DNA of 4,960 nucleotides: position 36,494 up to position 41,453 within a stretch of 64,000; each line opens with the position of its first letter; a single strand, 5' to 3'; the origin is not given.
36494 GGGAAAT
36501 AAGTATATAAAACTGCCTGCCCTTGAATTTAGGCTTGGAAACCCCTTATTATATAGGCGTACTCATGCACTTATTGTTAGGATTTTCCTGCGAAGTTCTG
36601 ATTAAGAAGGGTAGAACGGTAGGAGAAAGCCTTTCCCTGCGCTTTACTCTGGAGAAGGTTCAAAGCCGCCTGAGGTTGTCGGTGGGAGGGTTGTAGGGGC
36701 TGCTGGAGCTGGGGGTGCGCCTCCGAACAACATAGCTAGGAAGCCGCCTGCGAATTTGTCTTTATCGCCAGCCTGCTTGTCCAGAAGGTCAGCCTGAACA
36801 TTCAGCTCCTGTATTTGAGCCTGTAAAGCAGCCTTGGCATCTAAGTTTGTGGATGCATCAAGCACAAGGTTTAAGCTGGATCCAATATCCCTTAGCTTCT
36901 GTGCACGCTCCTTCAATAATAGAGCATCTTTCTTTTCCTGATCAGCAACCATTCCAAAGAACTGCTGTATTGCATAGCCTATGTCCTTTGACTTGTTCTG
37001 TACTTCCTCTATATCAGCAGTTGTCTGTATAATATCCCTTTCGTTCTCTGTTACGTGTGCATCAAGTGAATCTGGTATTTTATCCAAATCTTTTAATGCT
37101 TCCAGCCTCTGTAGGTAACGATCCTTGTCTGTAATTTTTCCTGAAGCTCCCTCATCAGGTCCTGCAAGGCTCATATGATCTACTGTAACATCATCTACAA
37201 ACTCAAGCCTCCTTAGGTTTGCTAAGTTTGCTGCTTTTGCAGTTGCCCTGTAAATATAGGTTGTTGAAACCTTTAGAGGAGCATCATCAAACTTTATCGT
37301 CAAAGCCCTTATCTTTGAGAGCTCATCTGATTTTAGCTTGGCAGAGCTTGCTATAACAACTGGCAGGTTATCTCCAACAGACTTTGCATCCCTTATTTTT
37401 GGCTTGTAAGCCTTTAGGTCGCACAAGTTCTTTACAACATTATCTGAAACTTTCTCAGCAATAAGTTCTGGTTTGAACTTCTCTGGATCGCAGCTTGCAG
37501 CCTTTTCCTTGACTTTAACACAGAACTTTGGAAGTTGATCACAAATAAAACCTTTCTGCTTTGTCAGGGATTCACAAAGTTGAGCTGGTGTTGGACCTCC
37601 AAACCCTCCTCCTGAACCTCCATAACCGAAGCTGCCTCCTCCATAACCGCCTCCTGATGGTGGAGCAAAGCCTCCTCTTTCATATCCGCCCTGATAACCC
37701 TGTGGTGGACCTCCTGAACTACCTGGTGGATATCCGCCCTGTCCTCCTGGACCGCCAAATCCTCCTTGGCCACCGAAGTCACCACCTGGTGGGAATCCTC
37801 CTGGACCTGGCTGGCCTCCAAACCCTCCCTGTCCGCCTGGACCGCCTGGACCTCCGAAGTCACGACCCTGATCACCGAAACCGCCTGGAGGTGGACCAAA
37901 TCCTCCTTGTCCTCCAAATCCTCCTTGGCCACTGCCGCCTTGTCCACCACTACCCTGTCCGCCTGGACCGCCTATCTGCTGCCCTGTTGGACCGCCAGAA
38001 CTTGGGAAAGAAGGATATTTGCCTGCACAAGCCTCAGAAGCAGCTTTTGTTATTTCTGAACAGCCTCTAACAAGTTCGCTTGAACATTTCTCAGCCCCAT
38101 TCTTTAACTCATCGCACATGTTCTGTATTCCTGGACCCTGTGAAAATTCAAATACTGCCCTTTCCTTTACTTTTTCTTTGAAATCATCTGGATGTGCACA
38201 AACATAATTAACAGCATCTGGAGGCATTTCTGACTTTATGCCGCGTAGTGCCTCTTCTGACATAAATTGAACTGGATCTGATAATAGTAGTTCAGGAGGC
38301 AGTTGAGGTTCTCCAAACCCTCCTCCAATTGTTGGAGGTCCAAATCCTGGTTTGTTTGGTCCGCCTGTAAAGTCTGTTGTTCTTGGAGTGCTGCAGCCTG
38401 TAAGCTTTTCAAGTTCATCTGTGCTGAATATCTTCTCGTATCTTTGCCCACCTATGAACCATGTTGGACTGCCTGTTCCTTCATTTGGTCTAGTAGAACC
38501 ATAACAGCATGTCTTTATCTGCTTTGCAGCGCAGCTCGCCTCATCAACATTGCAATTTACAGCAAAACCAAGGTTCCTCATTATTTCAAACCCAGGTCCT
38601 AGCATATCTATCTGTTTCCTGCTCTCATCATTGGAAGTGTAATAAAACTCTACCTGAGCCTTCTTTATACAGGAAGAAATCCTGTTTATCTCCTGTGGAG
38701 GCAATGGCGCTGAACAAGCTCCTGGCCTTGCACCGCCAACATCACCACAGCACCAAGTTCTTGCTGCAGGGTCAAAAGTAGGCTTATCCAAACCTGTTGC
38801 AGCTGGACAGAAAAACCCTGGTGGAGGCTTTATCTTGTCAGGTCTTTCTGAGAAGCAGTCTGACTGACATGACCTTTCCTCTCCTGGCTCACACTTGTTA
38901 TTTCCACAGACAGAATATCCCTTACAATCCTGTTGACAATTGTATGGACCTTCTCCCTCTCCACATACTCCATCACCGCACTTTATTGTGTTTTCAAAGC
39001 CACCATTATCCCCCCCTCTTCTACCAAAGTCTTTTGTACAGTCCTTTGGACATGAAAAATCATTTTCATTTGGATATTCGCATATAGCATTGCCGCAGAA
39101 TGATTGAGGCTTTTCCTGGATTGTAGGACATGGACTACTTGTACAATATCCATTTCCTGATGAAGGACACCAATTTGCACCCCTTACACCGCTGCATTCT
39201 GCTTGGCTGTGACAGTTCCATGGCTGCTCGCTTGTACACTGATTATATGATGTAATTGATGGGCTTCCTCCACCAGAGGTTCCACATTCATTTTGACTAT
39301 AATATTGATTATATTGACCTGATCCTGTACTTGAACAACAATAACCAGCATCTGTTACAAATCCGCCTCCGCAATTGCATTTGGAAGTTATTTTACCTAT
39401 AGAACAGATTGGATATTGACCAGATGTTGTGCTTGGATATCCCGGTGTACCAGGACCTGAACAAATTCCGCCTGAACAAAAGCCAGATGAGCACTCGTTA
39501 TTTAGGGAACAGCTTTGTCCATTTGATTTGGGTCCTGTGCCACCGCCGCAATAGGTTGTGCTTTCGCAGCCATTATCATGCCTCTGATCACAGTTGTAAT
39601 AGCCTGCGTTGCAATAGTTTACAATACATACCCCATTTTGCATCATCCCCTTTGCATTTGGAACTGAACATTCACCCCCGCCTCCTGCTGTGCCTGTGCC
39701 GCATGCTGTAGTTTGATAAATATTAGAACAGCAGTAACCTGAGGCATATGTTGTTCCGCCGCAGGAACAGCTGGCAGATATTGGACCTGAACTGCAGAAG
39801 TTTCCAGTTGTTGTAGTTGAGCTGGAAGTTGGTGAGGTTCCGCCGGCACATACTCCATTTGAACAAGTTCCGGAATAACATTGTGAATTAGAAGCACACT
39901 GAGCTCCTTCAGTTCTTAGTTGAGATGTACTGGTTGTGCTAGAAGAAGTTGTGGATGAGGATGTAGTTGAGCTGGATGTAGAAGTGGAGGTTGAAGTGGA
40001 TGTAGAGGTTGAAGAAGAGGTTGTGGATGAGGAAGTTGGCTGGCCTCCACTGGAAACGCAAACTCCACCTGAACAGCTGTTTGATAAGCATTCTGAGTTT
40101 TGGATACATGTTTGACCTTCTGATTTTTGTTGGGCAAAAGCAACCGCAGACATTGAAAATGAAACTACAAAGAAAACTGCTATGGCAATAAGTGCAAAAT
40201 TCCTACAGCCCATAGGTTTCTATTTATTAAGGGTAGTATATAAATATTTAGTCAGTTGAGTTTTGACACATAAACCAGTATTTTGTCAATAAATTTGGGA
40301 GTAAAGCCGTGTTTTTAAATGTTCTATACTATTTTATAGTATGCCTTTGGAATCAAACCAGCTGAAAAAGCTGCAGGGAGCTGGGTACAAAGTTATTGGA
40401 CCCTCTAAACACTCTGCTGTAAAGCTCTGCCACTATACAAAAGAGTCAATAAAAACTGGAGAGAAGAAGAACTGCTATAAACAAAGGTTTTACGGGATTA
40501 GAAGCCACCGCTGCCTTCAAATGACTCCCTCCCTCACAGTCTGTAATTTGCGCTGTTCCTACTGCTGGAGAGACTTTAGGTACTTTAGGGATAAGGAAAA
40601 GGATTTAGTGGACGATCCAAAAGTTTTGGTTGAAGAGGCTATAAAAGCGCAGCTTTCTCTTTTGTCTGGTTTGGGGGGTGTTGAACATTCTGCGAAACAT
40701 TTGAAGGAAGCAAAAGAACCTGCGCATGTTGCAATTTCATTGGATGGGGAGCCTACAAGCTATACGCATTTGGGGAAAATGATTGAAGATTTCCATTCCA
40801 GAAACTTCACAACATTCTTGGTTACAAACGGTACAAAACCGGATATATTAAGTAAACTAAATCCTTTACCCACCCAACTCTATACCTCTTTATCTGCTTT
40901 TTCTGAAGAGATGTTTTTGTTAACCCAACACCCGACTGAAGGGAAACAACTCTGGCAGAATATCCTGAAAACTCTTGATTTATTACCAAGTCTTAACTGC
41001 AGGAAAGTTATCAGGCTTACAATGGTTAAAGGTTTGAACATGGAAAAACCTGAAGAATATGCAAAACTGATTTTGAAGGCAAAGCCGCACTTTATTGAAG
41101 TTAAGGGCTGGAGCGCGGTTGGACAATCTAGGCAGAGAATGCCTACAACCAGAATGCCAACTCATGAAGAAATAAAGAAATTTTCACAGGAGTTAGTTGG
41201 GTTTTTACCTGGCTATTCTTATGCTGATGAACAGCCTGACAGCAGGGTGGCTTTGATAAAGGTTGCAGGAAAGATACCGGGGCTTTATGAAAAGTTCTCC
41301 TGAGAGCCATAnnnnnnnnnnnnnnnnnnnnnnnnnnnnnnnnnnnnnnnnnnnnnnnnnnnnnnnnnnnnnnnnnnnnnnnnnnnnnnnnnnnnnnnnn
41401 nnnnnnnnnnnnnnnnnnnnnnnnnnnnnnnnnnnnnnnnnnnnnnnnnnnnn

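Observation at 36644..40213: Paralogous pair of giant secreted Cys-rich proteins sharing a large unassigned C-terminal module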

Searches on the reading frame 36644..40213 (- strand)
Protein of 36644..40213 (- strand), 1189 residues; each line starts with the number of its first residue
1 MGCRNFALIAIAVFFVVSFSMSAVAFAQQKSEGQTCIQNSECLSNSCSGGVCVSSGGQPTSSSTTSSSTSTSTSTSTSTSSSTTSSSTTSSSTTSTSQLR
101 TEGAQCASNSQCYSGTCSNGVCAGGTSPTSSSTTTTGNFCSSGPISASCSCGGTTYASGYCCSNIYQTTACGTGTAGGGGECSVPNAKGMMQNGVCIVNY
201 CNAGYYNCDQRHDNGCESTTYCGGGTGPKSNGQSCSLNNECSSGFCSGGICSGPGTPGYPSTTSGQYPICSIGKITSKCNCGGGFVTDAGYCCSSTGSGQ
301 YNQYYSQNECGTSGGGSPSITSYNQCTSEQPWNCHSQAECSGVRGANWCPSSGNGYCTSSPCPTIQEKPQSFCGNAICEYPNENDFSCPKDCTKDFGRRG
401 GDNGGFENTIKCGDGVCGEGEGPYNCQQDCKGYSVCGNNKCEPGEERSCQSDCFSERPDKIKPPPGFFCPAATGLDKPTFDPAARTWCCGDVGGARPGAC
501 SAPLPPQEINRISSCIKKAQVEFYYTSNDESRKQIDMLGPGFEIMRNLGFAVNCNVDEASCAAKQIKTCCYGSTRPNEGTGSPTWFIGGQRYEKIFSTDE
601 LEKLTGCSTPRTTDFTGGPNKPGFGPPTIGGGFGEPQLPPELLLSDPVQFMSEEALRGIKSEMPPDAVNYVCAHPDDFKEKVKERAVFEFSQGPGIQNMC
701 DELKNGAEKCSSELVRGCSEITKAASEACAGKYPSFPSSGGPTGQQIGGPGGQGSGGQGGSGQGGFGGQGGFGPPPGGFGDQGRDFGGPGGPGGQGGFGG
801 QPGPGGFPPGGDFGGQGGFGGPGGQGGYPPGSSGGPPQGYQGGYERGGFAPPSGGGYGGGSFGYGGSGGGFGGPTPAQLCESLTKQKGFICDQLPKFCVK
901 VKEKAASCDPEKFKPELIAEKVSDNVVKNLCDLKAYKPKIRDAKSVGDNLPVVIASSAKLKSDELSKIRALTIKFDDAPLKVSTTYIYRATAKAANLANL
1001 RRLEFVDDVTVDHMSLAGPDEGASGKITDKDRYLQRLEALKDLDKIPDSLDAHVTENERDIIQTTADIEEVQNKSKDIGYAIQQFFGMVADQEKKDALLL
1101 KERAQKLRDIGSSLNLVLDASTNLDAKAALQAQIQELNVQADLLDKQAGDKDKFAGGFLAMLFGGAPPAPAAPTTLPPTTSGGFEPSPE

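Call 5: search_protein_families(library=pfam, proteins=[window:36644-40213:-], max_evalue=0.1)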
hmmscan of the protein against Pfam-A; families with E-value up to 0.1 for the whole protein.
window:36644-40213:- (1189 aa): 2 families
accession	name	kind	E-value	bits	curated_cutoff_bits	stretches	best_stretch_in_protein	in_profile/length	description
PF09849.14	DUF2076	-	0.023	15.2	38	1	1129-1175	59-107/265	Uncharacterized protein conserved in bacteria (DUF2076)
PF14975.11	DUF4512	-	0.052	14.6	27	1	28-92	31-98/103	Domain of unknown function (DUF4512)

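Call 6: search_protein_families(library=ncbifam, proteins=[window:36644-40213:-], max_evalue=0.1)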
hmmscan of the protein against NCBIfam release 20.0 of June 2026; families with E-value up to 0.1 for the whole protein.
window:36644-40213:- (1189 aa): 0 families

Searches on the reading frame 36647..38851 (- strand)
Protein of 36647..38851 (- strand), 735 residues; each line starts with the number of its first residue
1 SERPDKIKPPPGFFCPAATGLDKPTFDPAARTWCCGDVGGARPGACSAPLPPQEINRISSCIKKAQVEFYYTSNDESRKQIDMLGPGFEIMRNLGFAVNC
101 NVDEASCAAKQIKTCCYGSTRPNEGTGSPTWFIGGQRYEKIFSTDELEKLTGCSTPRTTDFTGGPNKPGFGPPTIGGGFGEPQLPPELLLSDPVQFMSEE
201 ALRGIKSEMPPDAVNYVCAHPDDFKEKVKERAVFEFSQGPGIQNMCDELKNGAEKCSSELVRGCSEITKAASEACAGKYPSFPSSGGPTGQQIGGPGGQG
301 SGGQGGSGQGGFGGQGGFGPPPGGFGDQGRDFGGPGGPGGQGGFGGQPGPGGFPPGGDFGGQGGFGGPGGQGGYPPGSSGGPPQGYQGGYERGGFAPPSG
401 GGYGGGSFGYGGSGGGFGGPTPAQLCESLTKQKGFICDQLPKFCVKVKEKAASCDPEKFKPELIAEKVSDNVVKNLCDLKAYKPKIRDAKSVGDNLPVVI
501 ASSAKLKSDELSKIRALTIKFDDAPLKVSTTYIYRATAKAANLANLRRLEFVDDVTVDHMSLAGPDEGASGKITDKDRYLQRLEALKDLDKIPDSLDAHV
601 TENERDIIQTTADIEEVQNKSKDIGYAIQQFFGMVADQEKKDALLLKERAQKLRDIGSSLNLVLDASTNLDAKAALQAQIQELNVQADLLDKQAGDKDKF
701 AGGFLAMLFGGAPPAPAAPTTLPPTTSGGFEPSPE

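Call 16: find_related_loci(query=A1, collection=genome_contigs, flank=10000)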
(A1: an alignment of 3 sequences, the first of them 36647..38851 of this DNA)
Query A1 (735 aa) in genome_contigs; peptide patterns used: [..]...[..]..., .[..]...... (x = any residue, [..] = any of these).
33 stretches matched a pattern, but none encodes a relative of the query by tblastn (E <= 1e-3).

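Call 17: find_related_loci(query=A1, collection=metagenome_contigs, flank=10000)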
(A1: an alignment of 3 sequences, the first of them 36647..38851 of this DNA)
Query A1 (735 aa) in metagenome_contigs; peptide patterns used: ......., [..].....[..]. (x = any residue, [..] = any of these).
342 stretches matched a pattern; 2 encode a relative of the query (tblastn E <= 1e-3); 2 distinct loci.
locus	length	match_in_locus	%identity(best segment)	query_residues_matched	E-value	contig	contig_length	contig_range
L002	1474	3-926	89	426-735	0e+0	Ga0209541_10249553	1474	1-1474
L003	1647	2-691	48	487-711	5e-64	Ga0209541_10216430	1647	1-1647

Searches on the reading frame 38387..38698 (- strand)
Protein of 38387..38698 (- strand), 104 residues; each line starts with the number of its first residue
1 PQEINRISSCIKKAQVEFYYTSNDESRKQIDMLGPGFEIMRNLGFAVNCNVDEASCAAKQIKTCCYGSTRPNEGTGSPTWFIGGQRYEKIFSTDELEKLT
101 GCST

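Call 62: search_protein_families(library=pfam, proteins=[window:38387-38698:-], max_evalue=10)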
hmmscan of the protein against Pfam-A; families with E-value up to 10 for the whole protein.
window:38387-38698:- (104 aa): 0 families

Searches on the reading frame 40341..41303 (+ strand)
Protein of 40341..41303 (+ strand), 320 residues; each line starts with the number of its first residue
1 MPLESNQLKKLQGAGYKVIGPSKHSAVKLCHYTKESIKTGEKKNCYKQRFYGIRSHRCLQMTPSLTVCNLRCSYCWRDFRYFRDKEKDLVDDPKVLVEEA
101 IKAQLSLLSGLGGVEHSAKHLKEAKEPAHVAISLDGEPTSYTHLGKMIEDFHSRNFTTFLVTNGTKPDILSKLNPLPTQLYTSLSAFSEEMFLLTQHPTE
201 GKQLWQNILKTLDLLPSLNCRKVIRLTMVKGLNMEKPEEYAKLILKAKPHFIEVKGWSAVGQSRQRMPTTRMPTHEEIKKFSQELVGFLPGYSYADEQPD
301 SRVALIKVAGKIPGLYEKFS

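Call 18: search_protein_families(library=pfam, proteins=[window:40341-41303:+], max_evalue=0.001)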
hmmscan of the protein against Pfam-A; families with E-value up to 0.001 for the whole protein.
window:40341-41303:+ (320 aa): 2 families
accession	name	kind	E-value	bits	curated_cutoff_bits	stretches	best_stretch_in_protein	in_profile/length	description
PF08608.17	Wyosine_form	-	5.2e-19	68.7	22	1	246-307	1-62/63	Wyosine base formation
PF04055.27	Radical_SAM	-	1.6e-18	67.9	29.5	1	66-244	5-166/166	Radical SAM superfamily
